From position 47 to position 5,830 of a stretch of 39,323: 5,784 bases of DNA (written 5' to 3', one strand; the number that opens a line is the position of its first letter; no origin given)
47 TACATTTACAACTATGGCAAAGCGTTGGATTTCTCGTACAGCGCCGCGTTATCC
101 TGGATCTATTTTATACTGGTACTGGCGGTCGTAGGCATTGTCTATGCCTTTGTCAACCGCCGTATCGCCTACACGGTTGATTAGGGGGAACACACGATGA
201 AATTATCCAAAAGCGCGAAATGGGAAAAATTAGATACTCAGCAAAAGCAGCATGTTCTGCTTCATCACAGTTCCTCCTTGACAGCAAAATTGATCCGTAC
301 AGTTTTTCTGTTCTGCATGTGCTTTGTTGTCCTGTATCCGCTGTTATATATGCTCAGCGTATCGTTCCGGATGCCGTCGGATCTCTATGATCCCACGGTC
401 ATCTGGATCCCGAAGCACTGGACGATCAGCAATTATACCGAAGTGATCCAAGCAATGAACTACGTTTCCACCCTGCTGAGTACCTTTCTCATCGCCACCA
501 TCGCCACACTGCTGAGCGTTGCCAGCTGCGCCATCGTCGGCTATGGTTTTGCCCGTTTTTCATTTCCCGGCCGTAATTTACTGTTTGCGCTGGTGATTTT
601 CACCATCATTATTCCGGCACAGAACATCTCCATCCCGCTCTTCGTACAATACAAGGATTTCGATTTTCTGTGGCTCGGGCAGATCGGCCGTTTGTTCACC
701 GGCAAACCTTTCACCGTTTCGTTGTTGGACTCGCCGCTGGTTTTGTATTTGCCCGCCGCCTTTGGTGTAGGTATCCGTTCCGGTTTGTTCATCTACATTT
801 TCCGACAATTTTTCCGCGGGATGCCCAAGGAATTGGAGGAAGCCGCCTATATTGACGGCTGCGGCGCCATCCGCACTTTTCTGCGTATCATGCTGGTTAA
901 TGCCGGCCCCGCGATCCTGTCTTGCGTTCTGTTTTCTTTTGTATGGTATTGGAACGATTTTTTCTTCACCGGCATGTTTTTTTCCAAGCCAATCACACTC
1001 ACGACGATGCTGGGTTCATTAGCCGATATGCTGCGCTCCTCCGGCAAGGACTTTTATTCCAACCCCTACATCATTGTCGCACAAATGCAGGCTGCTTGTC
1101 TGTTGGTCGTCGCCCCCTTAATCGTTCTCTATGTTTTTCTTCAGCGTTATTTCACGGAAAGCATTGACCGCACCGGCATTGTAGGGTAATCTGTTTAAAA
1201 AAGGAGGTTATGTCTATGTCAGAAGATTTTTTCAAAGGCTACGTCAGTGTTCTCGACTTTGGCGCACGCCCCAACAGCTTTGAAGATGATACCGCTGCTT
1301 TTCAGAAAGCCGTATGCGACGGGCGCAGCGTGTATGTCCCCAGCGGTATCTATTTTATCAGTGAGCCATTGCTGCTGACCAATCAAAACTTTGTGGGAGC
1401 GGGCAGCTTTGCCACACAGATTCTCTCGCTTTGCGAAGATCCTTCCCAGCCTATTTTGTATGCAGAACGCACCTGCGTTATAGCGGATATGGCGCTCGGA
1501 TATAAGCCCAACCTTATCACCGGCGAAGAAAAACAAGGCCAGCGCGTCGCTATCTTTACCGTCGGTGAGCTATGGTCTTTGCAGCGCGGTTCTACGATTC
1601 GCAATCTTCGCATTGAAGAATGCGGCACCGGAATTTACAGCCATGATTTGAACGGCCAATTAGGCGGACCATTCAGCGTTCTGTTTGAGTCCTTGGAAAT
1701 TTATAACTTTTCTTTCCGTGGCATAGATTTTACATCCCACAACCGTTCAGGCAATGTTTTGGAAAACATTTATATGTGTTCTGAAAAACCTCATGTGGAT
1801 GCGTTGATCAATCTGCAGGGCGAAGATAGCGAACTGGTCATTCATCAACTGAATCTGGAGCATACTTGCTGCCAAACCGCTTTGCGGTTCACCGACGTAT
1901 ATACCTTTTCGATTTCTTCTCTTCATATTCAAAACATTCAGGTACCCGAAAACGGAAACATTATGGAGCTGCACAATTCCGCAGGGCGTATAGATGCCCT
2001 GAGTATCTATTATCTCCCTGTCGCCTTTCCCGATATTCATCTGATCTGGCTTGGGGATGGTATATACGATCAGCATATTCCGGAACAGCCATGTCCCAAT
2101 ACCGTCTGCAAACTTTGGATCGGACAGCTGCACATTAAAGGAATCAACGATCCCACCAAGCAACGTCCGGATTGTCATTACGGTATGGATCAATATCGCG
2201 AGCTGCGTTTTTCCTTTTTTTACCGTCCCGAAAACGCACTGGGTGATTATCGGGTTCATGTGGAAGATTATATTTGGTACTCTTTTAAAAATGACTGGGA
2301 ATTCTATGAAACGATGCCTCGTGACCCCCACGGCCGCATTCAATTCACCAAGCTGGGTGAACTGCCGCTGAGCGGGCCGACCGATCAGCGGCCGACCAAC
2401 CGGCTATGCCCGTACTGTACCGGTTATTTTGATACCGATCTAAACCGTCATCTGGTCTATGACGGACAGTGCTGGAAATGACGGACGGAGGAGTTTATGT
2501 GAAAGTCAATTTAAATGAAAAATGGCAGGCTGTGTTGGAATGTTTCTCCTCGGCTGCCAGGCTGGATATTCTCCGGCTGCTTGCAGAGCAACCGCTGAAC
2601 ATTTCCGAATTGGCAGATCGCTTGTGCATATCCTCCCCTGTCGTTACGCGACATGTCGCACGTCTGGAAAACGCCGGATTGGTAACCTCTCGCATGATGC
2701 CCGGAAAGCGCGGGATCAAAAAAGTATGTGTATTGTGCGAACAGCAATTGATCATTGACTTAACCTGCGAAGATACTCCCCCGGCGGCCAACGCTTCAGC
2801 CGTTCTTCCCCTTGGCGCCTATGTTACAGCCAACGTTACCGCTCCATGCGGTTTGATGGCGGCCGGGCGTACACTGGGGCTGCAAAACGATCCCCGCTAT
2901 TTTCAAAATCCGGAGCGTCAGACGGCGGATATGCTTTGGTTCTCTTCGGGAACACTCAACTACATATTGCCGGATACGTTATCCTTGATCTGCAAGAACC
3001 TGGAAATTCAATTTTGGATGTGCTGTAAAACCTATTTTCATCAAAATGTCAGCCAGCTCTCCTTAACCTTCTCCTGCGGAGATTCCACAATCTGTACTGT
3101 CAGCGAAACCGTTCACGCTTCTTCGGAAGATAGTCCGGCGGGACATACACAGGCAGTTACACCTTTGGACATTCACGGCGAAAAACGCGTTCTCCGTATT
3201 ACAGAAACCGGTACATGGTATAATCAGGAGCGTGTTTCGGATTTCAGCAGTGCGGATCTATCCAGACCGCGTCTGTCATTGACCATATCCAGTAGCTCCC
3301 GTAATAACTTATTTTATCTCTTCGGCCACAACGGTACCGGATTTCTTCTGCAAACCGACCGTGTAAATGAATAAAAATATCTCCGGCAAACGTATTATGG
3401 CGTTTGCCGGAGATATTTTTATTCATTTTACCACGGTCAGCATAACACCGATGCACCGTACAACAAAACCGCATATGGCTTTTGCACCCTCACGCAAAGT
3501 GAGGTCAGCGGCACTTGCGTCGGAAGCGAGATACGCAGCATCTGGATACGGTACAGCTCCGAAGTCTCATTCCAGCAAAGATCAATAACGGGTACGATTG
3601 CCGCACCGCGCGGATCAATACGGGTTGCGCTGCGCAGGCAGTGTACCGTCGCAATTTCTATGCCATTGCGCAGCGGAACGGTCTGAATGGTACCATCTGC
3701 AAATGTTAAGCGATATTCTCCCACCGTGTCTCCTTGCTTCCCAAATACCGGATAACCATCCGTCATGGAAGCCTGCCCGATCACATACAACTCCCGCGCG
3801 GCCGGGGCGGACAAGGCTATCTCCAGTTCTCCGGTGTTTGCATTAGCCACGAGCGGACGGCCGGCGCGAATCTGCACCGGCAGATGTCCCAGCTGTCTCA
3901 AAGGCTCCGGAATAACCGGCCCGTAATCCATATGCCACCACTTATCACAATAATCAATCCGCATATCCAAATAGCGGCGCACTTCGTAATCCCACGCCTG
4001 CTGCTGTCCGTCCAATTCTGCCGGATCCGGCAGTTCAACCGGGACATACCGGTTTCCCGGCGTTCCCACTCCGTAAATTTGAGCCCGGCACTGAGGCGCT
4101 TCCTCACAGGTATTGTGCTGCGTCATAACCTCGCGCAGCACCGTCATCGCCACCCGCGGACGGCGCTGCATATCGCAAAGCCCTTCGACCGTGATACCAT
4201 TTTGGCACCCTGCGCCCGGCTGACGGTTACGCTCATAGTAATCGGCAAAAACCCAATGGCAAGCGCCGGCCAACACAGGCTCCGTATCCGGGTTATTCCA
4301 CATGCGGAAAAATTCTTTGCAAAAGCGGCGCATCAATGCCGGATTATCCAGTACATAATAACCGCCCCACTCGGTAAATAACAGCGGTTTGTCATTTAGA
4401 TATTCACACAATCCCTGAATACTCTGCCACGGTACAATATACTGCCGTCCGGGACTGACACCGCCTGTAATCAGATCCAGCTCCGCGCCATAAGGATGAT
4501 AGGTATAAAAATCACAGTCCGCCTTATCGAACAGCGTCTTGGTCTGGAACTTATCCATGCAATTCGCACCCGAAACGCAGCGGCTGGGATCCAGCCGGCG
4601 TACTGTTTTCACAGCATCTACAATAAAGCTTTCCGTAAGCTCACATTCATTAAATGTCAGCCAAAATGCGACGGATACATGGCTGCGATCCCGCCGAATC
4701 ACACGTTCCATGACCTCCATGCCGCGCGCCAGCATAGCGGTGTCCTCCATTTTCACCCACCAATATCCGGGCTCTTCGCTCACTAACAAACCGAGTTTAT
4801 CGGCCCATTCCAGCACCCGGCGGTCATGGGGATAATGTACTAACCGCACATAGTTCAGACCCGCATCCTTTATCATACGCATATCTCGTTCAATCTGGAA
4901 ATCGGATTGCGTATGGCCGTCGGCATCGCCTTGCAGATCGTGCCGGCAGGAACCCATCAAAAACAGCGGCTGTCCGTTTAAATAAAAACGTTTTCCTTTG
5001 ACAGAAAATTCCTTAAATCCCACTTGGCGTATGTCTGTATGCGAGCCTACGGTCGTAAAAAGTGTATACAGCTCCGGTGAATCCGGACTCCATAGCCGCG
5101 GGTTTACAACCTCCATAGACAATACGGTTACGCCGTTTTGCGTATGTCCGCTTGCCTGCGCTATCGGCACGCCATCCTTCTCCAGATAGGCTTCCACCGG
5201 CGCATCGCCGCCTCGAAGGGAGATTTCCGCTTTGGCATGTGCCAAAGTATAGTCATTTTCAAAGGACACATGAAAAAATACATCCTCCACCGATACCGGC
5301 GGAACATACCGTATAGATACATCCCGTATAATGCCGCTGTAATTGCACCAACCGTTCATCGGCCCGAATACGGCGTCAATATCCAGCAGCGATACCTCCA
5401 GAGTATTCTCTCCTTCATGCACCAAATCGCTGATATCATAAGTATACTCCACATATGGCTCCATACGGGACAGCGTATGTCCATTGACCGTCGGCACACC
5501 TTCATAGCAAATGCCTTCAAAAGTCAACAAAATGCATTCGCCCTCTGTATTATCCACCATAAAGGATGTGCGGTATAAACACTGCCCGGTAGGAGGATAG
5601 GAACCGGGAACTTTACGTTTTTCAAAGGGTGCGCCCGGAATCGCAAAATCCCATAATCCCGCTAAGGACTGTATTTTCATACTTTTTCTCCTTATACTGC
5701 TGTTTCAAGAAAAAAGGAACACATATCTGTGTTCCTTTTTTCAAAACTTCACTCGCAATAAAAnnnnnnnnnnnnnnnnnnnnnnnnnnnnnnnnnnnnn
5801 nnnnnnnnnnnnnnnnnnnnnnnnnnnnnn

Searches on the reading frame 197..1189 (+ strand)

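Call 8: search_protein_families(library=pfam, proteins=[window:197-1189:+], max_evalue=0.01)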
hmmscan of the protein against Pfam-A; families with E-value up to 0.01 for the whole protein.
window:197-1189:+ (330 aa): 1 family
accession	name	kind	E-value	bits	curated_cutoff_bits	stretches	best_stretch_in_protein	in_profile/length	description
PF00528.27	BPD_transp_1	-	3.4e-14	53.4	26.4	1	113-323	3-182/184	Binding-protein-dependent transport system inner membrane component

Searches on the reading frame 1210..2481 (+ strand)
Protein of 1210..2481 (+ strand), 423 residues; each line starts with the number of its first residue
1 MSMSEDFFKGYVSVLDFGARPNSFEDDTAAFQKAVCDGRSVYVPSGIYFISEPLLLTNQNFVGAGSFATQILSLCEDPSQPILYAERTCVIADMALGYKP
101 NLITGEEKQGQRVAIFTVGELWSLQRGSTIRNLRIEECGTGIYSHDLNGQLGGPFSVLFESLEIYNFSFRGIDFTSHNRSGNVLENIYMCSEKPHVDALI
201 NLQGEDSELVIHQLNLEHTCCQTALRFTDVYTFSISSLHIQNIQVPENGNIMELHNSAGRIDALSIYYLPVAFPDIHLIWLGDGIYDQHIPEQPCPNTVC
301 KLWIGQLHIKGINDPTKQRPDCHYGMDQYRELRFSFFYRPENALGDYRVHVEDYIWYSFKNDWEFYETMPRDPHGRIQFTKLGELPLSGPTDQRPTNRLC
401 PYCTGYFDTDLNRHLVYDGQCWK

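Call 8: search_protein_families(library=pfam, proteins=[window:1210-2481:+], max_evalue=0.01)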
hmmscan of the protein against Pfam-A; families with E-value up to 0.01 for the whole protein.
window:1210-2481:+ (423 aa): 2 families
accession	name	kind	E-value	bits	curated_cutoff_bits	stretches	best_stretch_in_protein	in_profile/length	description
PF12708.12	Pect-lyase_RHGA_epim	-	3.5e-13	50.3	27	1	11-69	1-66/213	Rhamnogalacturonase A/epimerase, pectate lyase-like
PF13229.12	Beta_helix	-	0.0047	17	25.9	1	127-258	9-124/158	Right handed beta helix region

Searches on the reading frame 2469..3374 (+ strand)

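Call 8: search_protein_families(library=pfam, proteins=[window:2469-3374:+], max_evalue=0.01)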
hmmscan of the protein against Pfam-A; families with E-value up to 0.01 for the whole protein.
window:2469-3374:+ (301 aa): 17 families
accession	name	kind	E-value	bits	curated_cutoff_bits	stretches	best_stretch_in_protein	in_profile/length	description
PF01022.26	HTH_5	-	8.2e-12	45.3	22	1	30-74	3-47/47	Bacterial regulatory protein, arsR family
PF12840.13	HTH_20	-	7.8e-10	39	27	1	27-75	2-51/51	Helix-turn-helix domain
PF01047.28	MarR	-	1.5e-09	38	24.6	1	30-75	4-50/59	MarR family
PF12802.13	MarR_2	-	1.6e-08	35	27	1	31-74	7-52/61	MarR family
PF13412.12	HTH_24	-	8.9e-08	32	21.9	1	31-73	5-48/48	Winged helix-turn-helix DNA-binding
PF25213.1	HVO_A0261_N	-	1.9e-06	28.1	35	1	27-75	9-57/86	HVO_A0261 N-terminal domain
PF09339.16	HTH_IclR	-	7.1e-06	26.1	22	1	32-73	6-49/52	IclR helix-turn-helix domain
PF08279.18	HTH_11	-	2.4e-05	24.6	25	1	31-71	2-45/55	HTH domain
PF02082.26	Rrf2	-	0.0001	22.9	30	1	39-75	20-56/132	Iron-dependent Transcriptional regulator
PF25212.1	HVO_A0114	-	0.00012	22.2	27.6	1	28-75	21-69/84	HVO_A0114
PF13551.12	HTH_29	-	0.00035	21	28.1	1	31-71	1-41/64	Winged helix-turn helix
PF13384.12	HTH_23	-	0.0018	18.5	24.6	1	29-71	5-46/50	Homeodomain-like domain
PF13545.12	HTH_Crp_2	-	0.0031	17.9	27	1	41-75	21-55/70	Crp-like helix-turn-helix domain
PF17782.7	DprA_WH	-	0.0038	17.7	22.9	1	28-74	11-57/61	DprA winged helix domain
PF00392.27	GntR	-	0.0044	17.1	27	1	36-77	17-59/64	Bacterial regulatory proteins, gntR family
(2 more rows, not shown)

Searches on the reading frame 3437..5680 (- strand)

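Call 8: search_protein_families(library=pfam, proteins=[window:3437-5680:-], max_evalue=0.01)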
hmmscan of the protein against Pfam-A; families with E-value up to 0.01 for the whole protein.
window:3437-5680:- (747 aa): 4 families
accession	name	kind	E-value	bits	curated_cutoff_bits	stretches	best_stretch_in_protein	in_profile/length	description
PF02836.23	Glyco_hydro_2_C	-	1.6e-25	90.3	21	1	226-521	2-299/302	Glycosyl hydrolases family 2, TIM barrel domain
PF00703.27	Glyco_hydro_2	-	1.5e-08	35.8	23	1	129-221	1-107/109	Glycosyl hydrolases family 2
PF02837.24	Glyco_hydro_2_N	-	2.3e-06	28.1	28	1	30-124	61-166/169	Glycosyl hydrolases family 2, sugar binding domain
PF22666.2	Glyco_hydro_2_N2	-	3.6e-06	27.6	27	1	34-97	50-116/167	Glycosyl hydrolase 2 galactose-binding domain-like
